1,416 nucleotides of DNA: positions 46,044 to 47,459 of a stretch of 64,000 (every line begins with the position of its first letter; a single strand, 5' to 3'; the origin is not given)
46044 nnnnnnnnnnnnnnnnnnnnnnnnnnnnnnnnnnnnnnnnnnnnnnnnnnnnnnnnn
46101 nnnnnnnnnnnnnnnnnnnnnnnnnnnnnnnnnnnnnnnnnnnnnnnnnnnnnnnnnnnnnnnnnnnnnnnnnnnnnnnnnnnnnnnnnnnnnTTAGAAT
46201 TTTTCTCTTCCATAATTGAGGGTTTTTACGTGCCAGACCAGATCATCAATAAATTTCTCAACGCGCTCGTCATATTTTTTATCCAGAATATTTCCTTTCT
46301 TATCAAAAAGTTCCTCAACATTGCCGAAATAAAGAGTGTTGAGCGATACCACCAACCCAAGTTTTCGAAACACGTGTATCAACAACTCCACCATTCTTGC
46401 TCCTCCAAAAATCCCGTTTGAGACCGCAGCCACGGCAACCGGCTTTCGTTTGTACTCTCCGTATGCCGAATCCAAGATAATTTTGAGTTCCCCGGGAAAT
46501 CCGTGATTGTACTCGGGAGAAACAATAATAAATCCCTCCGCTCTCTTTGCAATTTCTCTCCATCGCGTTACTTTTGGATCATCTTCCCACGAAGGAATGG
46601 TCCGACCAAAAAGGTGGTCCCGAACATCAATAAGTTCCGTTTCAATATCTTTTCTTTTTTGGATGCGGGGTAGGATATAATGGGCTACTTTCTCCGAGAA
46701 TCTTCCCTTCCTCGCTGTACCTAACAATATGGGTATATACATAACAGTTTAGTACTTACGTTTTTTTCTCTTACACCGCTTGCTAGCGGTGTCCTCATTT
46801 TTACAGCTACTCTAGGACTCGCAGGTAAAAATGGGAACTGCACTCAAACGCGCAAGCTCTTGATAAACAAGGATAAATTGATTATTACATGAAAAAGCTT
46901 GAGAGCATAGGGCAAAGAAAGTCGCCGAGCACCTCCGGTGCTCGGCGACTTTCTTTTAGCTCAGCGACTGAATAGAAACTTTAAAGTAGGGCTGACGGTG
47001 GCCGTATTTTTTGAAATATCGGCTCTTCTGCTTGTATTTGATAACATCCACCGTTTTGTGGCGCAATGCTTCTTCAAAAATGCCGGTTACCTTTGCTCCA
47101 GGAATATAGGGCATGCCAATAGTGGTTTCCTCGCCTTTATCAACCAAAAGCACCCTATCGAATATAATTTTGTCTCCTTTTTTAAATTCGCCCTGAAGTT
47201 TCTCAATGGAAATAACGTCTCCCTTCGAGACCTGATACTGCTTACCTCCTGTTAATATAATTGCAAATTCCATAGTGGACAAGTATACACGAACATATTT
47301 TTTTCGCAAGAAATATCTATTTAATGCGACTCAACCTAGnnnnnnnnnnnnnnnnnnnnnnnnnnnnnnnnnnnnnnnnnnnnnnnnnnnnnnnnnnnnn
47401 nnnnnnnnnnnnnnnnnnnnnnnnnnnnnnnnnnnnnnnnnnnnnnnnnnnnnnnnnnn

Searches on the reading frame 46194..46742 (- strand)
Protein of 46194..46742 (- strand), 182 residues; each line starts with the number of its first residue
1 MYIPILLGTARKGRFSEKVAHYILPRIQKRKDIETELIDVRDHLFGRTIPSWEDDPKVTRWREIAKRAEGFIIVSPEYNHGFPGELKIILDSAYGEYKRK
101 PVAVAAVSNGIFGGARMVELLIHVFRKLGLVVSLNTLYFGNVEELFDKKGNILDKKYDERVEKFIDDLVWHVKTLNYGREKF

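Call 48: search_protein_families(library=pfam, proteins=[window:46194-46742:-], max_evalue=0.001)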
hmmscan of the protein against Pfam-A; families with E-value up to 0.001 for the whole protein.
window:46194-46742:- (182 aa): 1 family
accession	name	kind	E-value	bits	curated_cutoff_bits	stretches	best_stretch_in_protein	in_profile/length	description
PF03358.20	FMN_red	-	1.6e-30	106.1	24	1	1-141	1-149/152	NADPH-dependent FMN reductase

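Call 59: search_protein_families(library=ncbifam, proteins=[window:46194-46742:-], max_evalue=0.00001)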
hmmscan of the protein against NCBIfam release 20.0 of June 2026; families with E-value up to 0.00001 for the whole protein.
window:46194-46742:- (182 aa): 2 families
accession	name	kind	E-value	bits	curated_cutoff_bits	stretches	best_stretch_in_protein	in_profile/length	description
TIGR03567.1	FMN_reduc_SsuE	equivalog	3.4e-06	27.1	164.05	1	15-169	14-169/171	NADPH-dependent FMN reductase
TIGR03566.1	FMN_reduc_MsuE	equivalog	4.5e-06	26.6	212.5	1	16-168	15-167/174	FMN reductase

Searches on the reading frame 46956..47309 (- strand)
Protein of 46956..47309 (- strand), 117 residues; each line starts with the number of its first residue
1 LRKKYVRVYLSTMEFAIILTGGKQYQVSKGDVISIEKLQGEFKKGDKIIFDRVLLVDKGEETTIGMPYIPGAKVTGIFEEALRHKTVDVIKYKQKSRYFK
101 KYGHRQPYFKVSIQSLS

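Call 48: search_protein_families(library=pfam, proteins=[window:46956-47309:-], max_evalue=0.001)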
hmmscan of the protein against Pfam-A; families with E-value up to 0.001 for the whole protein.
window:46956-47309:- (117 aa): 1 family
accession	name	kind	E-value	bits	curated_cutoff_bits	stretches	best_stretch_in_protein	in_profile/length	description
PF00829.26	Ribosomal_L21p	-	2.4e-30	105.1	27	1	15-115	2-98/99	Ribosomal prokaryotic L21 protein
